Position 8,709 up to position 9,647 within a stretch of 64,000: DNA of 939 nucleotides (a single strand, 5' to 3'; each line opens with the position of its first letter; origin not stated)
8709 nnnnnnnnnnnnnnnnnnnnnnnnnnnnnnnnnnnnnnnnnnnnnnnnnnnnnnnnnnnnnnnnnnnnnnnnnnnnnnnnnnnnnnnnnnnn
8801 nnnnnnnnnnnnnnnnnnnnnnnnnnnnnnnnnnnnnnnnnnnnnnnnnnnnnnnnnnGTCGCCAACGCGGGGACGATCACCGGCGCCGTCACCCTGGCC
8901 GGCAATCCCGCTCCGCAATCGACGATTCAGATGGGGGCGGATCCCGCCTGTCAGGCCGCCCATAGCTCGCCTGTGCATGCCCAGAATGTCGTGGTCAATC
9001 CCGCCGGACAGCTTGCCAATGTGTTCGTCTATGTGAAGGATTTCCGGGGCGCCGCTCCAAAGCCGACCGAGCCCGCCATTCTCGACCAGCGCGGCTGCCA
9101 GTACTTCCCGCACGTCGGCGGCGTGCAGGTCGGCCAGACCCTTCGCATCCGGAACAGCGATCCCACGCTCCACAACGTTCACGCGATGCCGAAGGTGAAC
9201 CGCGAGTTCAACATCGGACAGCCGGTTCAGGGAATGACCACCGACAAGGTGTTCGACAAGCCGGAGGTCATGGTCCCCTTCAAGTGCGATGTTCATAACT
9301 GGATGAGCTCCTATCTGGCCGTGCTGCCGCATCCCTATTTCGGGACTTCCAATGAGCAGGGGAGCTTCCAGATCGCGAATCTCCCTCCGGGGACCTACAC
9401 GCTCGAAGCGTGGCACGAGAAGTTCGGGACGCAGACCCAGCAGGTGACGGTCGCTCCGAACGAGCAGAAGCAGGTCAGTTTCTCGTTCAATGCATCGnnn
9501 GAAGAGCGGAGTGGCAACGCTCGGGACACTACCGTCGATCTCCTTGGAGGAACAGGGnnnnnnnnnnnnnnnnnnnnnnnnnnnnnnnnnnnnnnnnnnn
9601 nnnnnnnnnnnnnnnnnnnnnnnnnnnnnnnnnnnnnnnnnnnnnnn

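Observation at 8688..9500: Lipoprotein with amicyanin-like Cu site embedded in a transthyretin-like sandwich between cytochrome c and ctaD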

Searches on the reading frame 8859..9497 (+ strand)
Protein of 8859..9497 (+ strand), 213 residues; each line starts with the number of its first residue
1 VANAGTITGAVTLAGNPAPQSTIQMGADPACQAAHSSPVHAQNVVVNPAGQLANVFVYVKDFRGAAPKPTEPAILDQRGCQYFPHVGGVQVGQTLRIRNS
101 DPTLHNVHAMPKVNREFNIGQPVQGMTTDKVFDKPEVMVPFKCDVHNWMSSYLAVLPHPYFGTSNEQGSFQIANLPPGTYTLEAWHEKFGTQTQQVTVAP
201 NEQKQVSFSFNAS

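Call 15: search_protein_representatives(protein=window:8859-9497:+)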
Query: 213 residues. Proteins with E-value up to 0.001 (for the whole library): 13761; up to 1e-10: 7597; up to 1e-30: 1594. The best 150 are listed.
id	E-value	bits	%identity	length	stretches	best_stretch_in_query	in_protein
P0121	3.3e-99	347.5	42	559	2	3-211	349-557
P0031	1.2e-93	329.3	66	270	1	2-212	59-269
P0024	1.5e-91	322.4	64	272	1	3-212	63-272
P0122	7.4e-75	267.9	34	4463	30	163-211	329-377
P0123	1.5e-74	266.9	58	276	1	2-211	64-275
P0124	1.5e-72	260.4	42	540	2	3-212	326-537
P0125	1.9e-71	256.8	38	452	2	5-210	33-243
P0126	3.6e-71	255.9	54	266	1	2-212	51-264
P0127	1.1e-70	254.3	57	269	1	4-209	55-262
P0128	3.8e-70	252.5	54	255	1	2-212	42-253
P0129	5.6e-70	252.0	53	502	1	1-212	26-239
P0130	1.0e-69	251.1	56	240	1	2-211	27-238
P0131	5.3e-69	248.8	53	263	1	3-211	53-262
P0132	7.0e-69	248.4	51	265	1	3-212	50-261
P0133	9.8e-69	247.9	56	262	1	2-211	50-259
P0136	2.3e-67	243.4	54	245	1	3-212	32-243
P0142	5.7e-65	235.6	51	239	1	1-211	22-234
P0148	1.7e-63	230.8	36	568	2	3-212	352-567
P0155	1.2e-61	224.7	38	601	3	4-202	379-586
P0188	1.6e-56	208.0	49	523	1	6-211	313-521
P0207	7.1e-55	202.6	46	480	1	3-204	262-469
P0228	1.5e-53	198.3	48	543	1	4-212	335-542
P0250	2.7e-52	194.2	51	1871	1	6-201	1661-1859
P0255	4.4e-52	193.5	45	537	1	5-211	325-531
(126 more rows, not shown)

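Call 30: search_protein_families(library=pfam, proteins=[P0121, P0124, P0129, P0148, P0155, P0188, P0207, P0228, P0255, P0250], max_evalue=0.001)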
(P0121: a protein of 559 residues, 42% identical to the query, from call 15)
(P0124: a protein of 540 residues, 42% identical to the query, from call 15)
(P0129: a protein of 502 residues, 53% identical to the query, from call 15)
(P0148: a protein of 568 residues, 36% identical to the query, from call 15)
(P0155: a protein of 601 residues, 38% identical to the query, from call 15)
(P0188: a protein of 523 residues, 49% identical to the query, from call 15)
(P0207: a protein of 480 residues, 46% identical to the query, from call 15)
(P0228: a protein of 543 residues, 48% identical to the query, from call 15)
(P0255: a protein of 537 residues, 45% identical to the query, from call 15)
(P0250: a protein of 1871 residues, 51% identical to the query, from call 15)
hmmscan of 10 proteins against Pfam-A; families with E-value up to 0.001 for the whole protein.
P0121 (559 aa): 5 families
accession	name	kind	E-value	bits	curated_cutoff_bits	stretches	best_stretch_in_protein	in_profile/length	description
PF13620.12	CarboxypepD_reg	-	8.1e-13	49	32.3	2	291-333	29-74/82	Carboxypeptidase regulatory-like domain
PF09430.16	EMC7_beta-sandw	-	1.6e-10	41.6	26.6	1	504-547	19-62/122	ER membrane protein complex subunit 7, beta-sandwich domain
PF13715.12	CarbopepD_reg_2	-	2.9e-09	37.3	32.2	1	285-340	19-74/88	CarboxypepD_reg-like domain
PF14686.12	fn3_3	-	7.8e-06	26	24.4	0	292-322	27-57/75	Polysaccharide lyase family 4, domain II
PF13490.11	zf-HC2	-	0.00026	21.5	22.2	1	3-36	1-34/35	Putative zinc-finger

P0124 (540 aa): 3 families
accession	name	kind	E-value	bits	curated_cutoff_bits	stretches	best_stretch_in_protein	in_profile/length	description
PF13620.12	CarboxypepD_reg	-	7.3e-09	36.3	32.3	0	486-534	32-80/82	Carboxypeptidase regulatory-like domain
PF23193.1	NOMO_3rd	-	7.2e-06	26.5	27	0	486-531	62-102/120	NOMO third transthyretin-like domain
PF17210.9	SdrD_B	-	0.00046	20.8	29.7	0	486-519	42-74/112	SdrD B-like domain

P0129 (502 aa): 6 families
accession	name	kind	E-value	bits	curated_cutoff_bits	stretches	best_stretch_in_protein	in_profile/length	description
PF02790.20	COX2_TM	-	1e-12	48.5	22.8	1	284-357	13-87/88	Cytochrome C oxidase subunit II, transmembrane domain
PF00116.26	COX2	-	4.4e-11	43.2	22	1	392-476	35-113/120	Cytochrome C oxidase subunit II, periplasmic domain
PF13620.12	CarboxypepD_reg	-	9.8e-08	32.7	32.3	1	189-236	32-80/82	Carboxypeptidase regulatory-like domain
PF13715.12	CarbopepD_reg_2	-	3.5e-06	27.4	32.2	1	187-241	26-80/88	CarboxypepD_reg-like domain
PF13473.12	Cupredoxin_1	-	6.9e-06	26.5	27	1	400-466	32-93/104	Cupredoxin-like domain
PF09430.16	EMC7_beta-sandw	-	0.00019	22.1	26.6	1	184-237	18-73/122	ER membrane protein complex subunit 7, beta-sandwich domain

P0148 (568 aa): 6 families
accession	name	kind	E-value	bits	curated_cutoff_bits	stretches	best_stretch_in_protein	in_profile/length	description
PF13620.12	CarboxypepD_reg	-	5.1e-13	49.6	32.3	2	513-561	28-77/82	Carboxypeptidase regulatory-like domain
PF13715.12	CarbopepD_reg_2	-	1.9e-08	34.7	32.2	1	517-558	28-67/88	CarboxypepD_reg-like domain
PF07495.19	Y_Y_Y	-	2.4e-06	27.8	26.6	0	519-543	25-48/65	Y_Y_Y domain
PF14686.12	fn3_3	-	8.1e-06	26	24.4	0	515-539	27-51/75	Polysaccharide lyase family 4, domain II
PF09430.16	EMC7_beta-sandw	-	1.8e-05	25.3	26.6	0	513-542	19-48/122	ER membrane protein complex subunit 7, beta-sandwich domain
PF17802.7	SpaA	-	3.5e-05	24.3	23.1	0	517-538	36-57/91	Prealbumin-like fold domain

P0155 (601 aa): 5 families
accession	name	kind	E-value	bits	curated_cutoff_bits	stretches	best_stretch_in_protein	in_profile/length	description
PF13620.12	CarboxypepD_reg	-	3.2e-13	50.3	32.3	1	540-584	22-70/82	Carboxypeptidase regulatory-like domain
PF09430.16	EMC7_beta-sandw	-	1.1e-08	35.7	26.6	0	541-571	18-48/122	ER membrane protein complex subunit 7, beta-sandwich domain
PF13715.12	CarbopepD_reg_2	-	6.7e-07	29.7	32.2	0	534-578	16-60/88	CarboxypepD_reg-like domain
PF14686.12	fn3_3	-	2.4e-06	27.7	24.4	0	540-568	23-51/75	Polysaccharide lyase family 4, domain II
PF23193.1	NOMO_3rd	-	0.00059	20.3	27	0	261-312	62-100/120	NOMO third transthyretin-like domain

P0188 (523 aa): 2 families
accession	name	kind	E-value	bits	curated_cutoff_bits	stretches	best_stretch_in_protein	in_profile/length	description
PF03626.19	COX4_pro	-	1.2e-11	45.3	28.9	1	12-82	2-71/72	Prokaryotic Cytochrome C oxidase subunit IV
PF13620.12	CarboxypepD_reg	-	2.2e-05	25.1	32.3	1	473-519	32-80/82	Carboxypeptidase regulatory-like domain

P0207 (480 aa): 3 families
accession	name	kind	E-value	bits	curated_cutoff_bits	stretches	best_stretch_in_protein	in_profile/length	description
PF13620.12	CarboxypepD_reg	-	1.5e-06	28.9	32.3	1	429-475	34-80/82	Carboxypeptidase regulatory-like domain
PF00069.31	Pkinase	-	4.6e-05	23.4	31.7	1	12-104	158-258/263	Protein kinase domain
PF14686.12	fn3_3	-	0.00027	21.1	24.4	1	429-469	31-73/75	Polysaccharide lyase family 4, domain II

P0228 (543 aa): 3 families
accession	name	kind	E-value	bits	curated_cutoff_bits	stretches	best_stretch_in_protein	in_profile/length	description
PF06181.16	Urate_ox_N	-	3.1e-105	352.3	26.9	1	5-292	2-288/295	Urate oxidase N-terminal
PF13620.12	CarboxypepD_reg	-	1.4e-06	29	32.3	1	492-539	32-80/82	Carboxypeptidase regulatory-like domain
PF14686.12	fn3_3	-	0.00011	22.3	24.4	1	496-535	33-74/75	Polysaccharide lyase family 4, domain II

P0255 (537 aa): 3 families
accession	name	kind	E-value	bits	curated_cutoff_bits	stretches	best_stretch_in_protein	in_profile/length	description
PF13442.11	Cytochrome_CBB3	-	1.6e-14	54.4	27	2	210-282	11-68/68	Cytochrome C oxidase, cbb3-type, subunit III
PF00034.26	Cytochrom_C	-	3.7e-11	44.6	21.3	2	208-285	8-89/90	Cytochrome c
PF13620.12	CarboxypepD_reg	-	1.7e-05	25.5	32.3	1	478-529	29-80/82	Carboxypeptidase regulatory-like domain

P0250 (1871 aa): 6 families
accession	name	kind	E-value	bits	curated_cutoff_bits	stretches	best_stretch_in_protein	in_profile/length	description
PF00034.26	Cytochrom_C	-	7.3e-20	72.5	21.3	1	608-699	3-88/90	Cytochrome c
PF13442.11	Cytochrome_CBB3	-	2.3e-11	44.3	27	0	728-854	2-68/68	Cytochrome C oxidase, cbb3-type, subunit III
PF13620.12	CarboxypepD_reg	-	2.9e-07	31.2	32.3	1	1818-1868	32-81/82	Carboxypeptidase regulatory-like domain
PF14522.11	Cytochrome_C7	-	5.8e-06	26.5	24.8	0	585-624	12-50/67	Cytochrome c7 and related cytochrome c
PF22113.1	Mtrc-MtrF_II-IV_dom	-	0.00014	21.8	30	0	562-626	96-167/176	Outer membrane cytochrome MtrC/MtrF-like, domains II/IV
PF06818.20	Fez1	-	0.0005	21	34.4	1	114-203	6-94/199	Fez1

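Call 37: list_cluster_members(proteins=[P0123, P0126, P0128, P0129, P0130, P0136, P0142, P0188, P0255, P0228])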
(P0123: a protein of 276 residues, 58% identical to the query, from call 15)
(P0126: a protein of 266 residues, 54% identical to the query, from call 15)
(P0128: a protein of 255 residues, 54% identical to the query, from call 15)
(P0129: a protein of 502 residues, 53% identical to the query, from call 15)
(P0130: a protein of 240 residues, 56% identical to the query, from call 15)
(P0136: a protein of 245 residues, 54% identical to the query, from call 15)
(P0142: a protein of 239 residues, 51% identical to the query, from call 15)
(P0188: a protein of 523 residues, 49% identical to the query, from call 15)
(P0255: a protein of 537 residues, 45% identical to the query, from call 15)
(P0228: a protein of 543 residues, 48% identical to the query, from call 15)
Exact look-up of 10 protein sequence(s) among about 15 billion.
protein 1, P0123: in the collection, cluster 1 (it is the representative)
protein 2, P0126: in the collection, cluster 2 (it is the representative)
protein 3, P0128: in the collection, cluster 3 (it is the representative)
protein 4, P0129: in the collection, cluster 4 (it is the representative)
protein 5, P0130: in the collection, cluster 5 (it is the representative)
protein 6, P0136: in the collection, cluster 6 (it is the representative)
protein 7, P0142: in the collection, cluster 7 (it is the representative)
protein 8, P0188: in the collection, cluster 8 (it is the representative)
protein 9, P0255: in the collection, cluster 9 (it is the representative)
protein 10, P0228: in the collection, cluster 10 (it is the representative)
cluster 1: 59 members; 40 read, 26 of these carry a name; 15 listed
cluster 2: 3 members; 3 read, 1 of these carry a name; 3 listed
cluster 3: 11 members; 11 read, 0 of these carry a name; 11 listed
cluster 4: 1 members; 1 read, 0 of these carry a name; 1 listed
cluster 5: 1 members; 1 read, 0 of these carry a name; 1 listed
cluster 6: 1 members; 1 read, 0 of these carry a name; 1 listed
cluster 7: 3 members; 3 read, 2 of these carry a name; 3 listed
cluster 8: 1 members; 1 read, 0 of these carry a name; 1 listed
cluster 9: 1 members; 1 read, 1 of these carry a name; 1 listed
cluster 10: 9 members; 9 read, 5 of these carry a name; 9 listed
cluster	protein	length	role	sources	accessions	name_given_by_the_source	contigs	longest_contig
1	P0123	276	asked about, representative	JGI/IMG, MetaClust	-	\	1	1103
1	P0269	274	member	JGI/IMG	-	plastocyanin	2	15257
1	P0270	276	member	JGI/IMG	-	plastocyanin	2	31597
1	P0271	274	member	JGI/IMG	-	uncharacterized protein (DUF2141 family)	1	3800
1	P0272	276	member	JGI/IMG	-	plastocyanin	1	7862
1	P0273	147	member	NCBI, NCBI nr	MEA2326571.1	MAG: hypothetical protein QOE68_1530, partial [Thermoanaerobaculia bacterium] | hypothetical protein [Thermoanaerobaculia bacterium]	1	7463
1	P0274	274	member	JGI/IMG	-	plastocyanin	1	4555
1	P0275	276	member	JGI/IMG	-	plastocyanin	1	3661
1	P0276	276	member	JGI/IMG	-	plastocyanin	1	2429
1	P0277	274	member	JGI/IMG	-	plastocyanin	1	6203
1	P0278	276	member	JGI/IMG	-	plastocyanin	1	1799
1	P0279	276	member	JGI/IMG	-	plastocyanin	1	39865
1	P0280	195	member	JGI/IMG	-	hypothetical protein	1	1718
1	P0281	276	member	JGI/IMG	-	plastocyanin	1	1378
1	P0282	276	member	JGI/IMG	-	plastocyanin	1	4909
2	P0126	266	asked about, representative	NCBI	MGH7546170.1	MAG: carboxypeptidase regulatory-like domain-containing protein [Gemmatimonadota ...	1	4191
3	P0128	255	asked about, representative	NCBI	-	-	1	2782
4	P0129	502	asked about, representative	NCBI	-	-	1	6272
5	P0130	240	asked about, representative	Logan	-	-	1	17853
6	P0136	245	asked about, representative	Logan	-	-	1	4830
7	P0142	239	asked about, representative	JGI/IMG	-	plastocyanin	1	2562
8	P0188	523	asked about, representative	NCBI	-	-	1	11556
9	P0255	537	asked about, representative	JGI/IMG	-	mono/diheme cytochrome c family protein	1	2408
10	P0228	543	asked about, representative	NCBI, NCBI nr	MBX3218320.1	MAG: urate hydroxylase PuuD [Labilithrix sp.] | urate hydroxylase PuuD [Labilithrix sp.]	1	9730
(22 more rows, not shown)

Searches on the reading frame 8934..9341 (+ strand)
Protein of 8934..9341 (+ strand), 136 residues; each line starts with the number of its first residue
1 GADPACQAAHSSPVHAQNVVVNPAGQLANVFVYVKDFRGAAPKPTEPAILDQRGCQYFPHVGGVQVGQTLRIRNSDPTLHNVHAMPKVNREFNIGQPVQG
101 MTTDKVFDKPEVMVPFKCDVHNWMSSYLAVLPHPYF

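Call 28: search_protein_families(library=pfam, proteins=[window:8934-9341:+], max_evalue=10)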
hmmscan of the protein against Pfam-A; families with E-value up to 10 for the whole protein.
seq(136 aa): 0 families

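Call 40: search_solved_structures(query=A2, max_evalue=10, show_alignments=4)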
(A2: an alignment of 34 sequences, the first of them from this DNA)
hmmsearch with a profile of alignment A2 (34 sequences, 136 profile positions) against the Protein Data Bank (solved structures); distinct sequences matched with E-value up to 10: 20.
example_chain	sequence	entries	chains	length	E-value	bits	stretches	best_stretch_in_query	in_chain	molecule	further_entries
5fc9_A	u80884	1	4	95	1.4e-05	28.2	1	57-131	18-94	Blue (Type 1) copper domain protein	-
9cck_A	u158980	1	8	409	2.1e-05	27.7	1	57-131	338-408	Copper-containing nitrite reductase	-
1sfd_A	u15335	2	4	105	0.00044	23.4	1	42-131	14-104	Amicyanin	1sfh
1sf3_A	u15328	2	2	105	0.00057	23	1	42-131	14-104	Amicyanin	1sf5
4p5r_A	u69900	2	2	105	0.0016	21.6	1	42-131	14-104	Amicyanin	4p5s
1mda_A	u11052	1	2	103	0.0018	21.4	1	42-131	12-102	AMICYANIN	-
1aac_A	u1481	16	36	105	0.0019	21.3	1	42-131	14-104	AMICYANIN | PROTEIN (AMICYANIN)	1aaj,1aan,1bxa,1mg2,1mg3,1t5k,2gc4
2gb2_A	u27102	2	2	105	0.0019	21.3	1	42-131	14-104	Amicyanin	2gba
2qdv_A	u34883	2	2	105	0.0036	20.5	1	42-131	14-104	Amicyanin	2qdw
3ply_A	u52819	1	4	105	0.0051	20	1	42-131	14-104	Amicyanin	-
6hbe_A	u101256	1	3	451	0.012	18.8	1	48-132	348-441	Copper-containing nitrite reductase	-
3ie9_A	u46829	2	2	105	0.022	17.9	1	42-131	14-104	Amicyanin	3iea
2idq_A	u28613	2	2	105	0.054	16.6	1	42-129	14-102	Amicyanin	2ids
2idt_A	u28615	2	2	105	0.063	16.4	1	42-127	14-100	Amicyanin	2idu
3rym_A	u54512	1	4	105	0.065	16.4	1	42-127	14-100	Amicyanin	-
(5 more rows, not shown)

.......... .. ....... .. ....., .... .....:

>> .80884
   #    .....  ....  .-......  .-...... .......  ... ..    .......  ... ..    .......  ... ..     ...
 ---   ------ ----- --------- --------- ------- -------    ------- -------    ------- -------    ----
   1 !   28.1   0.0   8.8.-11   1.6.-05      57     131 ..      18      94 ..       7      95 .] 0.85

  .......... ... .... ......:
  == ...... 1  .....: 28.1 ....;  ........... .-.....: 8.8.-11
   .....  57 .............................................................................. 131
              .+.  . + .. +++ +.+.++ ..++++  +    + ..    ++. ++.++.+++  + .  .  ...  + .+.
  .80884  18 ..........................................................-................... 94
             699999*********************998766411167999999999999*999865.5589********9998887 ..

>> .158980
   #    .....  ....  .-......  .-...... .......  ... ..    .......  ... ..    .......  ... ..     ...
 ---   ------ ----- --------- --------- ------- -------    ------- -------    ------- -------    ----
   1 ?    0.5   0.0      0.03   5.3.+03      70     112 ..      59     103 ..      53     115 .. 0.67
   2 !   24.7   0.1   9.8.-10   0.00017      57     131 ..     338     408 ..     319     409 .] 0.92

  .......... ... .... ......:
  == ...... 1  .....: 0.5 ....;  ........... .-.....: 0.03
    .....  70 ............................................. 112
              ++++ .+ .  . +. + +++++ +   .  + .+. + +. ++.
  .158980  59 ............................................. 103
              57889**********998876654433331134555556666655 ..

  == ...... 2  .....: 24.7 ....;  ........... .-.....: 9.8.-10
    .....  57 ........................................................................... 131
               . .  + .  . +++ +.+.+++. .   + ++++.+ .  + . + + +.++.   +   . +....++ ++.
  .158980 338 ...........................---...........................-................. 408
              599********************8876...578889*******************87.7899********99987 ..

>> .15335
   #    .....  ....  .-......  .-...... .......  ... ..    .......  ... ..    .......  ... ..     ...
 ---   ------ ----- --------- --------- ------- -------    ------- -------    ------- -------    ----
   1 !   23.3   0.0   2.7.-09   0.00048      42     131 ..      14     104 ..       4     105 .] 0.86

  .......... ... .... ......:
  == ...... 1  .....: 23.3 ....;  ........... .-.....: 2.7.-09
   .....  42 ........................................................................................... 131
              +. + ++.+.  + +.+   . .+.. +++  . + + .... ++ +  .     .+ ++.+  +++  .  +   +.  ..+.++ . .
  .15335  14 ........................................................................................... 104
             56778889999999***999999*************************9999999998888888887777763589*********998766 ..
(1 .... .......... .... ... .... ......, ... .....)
